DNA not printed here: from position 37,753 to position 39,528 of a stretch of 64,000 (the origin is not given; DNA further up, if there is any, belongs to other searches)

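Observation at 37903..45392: Nitrogenase-like operon (D-like, K-like, NifX-like, NifB-like, then NifH-like last) with a complete metNIQ transporter embedded: methylthio-alkane-reductase-like sulfur salvage rather than N2 fixation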

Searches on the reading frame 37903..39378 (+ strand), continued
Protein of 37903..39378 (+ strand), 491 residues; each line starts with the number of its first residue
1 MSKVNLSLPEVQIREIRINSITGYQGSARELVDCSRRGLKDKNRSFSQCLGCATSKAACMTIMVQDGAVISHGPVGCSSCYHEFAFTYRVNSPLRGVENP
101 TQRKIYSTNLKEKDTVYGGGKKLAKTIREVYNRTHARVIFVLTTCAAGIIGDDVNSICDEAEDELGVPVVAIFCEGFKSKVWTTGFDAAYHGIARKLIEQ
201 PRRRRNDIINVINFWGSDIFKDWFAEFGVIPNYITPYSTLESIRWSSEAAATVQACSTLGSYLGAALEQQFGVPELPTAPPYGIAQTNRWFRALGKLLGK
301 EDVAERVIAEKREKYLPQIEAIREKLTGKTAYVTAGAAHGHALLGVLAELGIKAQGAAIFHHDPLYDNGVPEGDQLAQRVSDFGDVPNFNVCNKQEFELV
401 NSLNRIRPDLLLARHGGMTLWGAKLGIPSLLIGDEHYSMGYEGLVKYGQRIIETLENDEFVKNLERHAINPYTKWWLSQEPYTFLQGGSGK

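Call 49: list_cluster_members(proteins=[P0122, P0123, P0124, P0125, P0127, P0128, P0130, P0132, P0133, P0134])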
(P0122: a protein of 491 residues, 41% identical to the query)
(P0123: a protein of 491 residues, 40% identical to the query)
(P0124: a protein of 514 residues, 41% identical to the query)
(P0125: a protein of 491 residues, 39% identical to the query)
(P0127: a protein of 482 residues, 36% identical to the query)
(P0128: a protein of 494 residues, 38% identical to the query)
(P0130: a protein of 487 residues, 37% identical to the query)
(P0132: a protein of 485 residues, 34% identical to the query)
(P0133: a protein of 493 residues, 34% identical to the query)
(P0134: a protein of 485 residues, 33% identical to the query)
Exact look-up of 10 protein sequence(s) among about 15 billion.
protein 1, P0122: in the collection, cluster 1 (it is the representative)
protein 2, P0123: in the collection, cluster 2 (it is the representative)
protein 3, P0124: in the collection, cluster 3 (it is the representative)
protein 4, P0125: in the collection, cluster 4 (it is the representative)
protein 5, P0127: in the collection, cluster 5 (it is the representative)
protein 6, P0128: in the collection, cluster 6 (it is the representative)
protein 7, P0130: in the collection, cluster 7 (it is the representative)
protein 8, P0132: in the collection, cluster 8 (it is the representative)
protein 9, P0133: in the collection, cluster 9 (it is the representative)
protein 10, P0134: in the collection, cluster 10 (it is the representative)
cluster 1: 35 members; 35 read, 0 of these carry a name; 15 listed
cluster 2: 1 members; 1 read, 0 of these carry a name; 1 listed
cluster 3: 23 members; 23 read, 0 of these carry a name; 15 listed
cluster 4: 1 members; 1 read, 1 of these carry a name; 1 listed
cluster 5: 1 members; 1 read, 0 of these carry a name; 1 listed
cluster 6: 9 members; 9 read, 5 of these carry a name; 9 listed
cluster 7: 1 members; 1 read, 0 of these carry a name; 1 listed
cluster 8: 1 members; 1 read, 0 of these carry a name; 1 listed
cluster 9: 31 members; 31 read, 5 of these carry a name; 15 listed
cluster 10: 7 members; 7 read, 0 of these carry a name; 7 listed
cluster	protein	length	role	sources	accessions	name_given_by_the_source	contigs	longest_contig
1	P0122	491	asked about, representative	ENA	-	-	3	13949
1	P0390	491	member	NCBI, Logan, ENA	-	-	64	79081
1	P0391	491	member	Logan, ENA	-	-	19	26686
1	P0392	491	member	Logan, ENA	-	-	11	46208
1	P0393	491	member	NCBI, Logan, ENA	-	-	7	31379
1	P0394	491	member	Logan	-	-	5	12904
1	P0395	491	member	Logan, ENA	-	-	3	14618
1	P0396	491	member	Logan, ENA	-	-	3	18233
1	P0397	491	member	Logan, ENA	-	-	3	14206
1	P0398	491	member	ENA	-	-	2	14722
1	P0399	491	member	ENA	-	-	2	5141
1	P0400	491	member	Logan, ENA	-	-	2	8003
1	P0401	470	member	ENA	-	-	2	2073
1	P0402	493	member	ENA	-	-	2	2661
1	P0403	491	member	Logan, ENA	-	-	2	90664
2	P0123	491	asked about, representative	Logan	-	-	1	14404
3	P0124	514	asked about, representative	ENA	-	-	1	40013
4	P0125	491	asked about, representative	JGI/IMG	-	nitrogenase molybdenum-iron protein alpha chain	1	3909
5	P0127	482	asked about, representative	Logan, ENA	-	-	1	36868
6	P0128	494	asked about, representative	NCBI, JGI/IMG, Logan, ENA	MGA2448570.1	MAG: nitrogenase component 1 [Polyangiaceae bacterium]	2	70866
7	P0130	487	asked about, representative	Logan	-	-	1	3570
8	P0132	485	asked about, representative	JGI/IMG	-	-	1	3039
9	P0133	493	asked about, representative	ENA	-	-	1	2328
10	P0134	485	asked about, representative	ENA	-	-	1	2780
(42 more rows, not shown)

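Call 60: search_solved_structures(query=L048:9110-9940:+, max_evalue=1e-40, show_alignments=0)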
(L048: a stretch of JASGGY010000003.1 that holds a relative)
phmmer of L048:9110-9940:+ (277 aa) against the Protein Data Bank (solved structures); distinct sequences matched with E-value up to 1e-40: 26.
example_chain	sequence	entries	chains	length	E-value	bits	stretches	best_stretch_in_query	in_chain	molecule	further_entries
9fmg_D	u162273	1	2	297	8.8e-148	494.3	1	2-277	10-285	Nitrogenase iron protein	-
1cp2_A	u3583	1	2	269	3.7e-85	289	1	4-265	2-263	NITROGENASE IRON PROTEIN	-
6nzj_A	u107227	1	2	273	9.4e-79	268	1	4-264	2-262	Nitrogenase iron protein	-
10zn_F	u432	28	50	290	2.4e-78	266.7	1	3-265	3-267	Nitrogenase iron protein NifH | Nitrogenase iron protein 1 | Nitrogenase iron protein gamma chain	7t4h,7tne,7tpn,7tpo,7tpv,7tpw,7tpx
4wza_E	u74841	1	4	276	2.4e-78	266.7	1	3-265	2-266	Nitrogenase iron protein 1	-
4wzb_E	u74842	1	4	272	2.5e-78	266.6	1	3-265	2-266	Nitrogenase iron protein 1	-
1fp6_A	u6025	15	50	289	2.8e-78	266.5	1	3-265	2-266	NITROGENASE IRON PROTEIN | nitrogenase IRON protein 1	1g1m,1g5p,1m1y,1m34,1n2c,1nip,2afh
10zk_E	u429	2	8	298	5.6e-78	265.5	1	2-266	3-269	Nitrogenase iron protein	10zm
1xdb_A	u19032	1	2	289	1e-77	264.6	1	3-265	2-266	Nitrogenase iron protein 1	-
8tc3_A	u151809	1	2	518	1.3e-77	264.3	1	3-265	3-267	Nitrogenase iron protein,Fluorescent protein plum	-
1de0_A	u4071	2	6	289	1.4e-77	264.2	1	3-265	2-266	NITROGENASE IRON PROTEIN | Nitrogenase iron protein 1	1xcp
1xd8_A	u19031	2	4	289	1.4e-77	264.2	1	3-265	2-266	Nitrogenase iron protein 1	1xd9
8q50_A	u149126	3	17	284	6.1e-77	262.1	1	3-266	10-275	Nitrogenase iron protein 1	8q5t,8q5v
9haz_D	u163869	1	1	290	9.8e-77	261.4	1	3-265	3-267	Fe protein NifH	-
9haz_A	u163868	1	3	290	1.2e-76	261.1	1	3-265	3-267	Fe protein NifH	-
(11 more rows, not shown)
